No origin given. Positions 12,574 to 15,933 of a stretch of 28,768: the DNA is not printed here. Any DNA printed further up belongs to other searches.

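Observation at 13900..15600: RND permease has lost the AcrB proton-relay network but sits in an intact tripartite operon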

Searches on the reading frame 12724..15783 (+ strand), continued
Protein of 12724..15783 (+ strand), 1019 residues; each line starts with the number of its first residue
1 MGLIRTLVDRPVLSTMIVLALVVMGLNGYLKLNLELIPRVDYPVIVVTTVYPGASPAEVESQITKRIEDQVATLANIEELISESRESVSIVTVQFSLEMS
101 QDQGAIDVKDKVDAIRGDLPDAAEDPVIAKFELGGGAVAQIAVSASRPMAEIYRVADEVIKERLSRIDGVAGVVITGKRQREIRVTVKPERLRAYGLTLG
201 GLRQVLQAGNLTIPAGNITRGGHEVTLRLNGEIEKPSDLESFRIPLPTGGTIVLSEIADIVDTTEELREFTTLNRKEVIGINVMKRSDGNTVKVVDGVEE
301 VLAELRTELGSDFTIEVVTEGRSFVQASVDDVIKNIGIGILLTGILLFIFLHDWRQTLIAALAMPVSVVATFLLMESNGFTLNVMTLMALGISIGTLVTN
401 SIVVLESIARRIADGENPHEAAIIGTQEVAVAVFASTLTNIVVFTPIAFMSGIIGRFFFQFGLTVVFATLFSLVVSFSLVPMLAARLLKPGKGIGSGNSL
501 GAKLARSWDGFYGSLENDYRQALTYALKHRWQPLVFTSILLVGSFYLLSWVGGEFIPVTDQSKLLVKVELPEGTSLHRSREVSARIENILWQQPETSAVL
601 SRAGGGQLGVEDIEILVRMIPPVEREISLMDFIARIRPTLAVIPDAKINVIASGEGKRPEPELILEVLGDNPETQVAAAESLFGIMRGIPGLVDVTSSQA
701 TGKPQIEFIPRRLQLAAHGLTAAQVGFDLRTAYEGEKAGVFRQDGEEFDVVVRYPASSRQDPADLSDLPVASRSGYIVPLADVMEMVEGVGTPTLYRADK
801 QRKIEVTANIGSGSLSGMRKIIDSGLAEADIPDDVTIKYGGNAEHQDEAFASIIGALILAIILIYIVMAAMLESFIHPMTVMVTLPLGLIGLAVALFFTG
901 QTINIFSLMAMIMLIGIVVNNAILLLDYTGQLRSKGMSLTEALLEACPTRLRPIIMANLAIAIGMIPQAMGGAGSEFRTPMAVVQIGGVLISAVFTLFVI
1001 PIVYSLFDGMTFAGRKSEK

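Call 34: search_protein_families(library=ncbifam, proteins=[window:12724-15783:+])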
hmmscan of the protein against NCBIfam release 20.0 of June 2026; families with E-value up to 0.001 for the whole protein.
window:12724-15783:+ (1019 aa): 17 families
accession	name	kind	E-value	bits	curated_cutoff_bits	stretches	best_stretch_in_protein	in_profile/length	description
NF033617.1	RND_permease_2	subfamily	2.4e-224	747.5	1250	1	6-1008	3-1008/1009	multidrug efflux RND transporter permease subunit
NF000282.2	RND_permease_1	subfamily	1.1e-155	520.2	1250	1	7-1006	4-1026/1029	multidrug efflux RND transporter permease subunit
NF007798.0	PRK10503.1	equivalog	1.6e-141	473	1584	1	4-1015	13-1030/1040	MdtB/MuxB family multidrug efflux RND transporter permease subunit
NF007905.0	PRK10614.1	equivalog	6.5e-141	471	1774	1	6-1012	6-1013/1025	multidrug efflux RND transporter permease subunit MdtC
TIGR00915.1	2A0602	subfamily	7.5e-141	471.1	940.35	1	7-1008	5-1029/1050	efflux RND transporter permease subunit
NF007133.0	PRK09579.1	equivalog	9.6e-126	420.7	1763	1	3-1007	3-1002/1017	multidrug efflux RND transporter permease subunit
TIGR00914.1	2A0601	subfamily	4.3e-117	392.3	701.45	2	4-608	6-615/1051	CusA/CzcA family heavy metal efflux RND transporter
NF007842.1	PRK10555.1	equivalog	8.8e-103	345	1854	1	7-1006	5-1025/1036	multidrug efflux RND transporter permease AcrD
NF007131.0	PRK09577.1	equivalog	3e-97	326.5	1768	1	5-1006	3-1021/1045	multidrug efflux RND transporter permease subunit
NF000037.1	RND_perm_OqxB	exception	1.5e-88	297.8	2200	2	2-589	2-605/1050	multidrug efflux RND transporter permease subunit OqxB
NF011706.2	PRK15127.1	equivalog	4.7e-81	273.1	2150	2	7-588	5-596/1049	multidrug efflux RND transporter permease subunit AcrB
TIGR03480.1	HpnN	hypoth_equivalog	8.1e-09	34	751.85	1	833-965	247-383/862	hopanoid biosynthesis associated RND transporter like protein HpnN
TIGR00921.1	2A067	subfamily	1.1e-08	33.6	351.9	1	331-542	193-401/733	hydrophobe/amphiphile efflux-3 (HAE3) family transporter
TIGR00916.1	2A0604s01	subfamily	5.9e-08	32.6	148.6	1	324-470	82-228/231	SecD/SecF family protein translocase subunit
NF009580.0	PRK13023.1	equivalog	0.00016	20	1153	1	842-993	287-436/775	protein translocase subunit SecDF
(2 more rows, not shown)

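Call 41: search_protein_representatives(protein=window:12724-15783:+)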
Query: 1019 residues. Proteins with E-value up to 0.001 (for the whole library): 83455; up to 1e-10: 43708; up to 1e-30: 14897. The best 150 are listed.
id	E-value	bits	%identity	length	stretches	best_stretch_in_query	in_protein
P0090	0.0e+00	1235.4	58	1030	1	1-1015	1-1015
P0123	7.0e-280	947.6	56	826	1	204-1016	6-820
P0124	5.7e-267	904.9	46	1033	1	1-1010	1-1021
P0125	1.9e-244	830.4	45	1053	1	5-1007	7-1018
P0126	5.2e-241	819.0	43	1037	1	3-1017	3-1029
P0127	7.8e-240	815.1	44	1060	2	3-488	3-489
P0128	1.6e-239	814.0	41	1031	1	6-1012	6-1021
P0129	3.1e-231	786.6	40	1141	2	3-489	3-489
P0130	8.4e-229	778.6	43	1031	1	7-1010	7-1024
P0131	1.5e-228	777.8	42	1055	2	8-488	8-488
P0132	5.3e-228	775.9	42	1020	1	5-1006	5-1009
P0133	1.3e-225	768.0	40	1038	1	4-1008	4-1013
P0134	3.3e-222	756.8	55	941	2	1-583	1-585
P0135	1.1e-218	745.1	39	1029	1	1-1012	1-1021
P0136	4.5e-218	743.1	42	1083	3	7-490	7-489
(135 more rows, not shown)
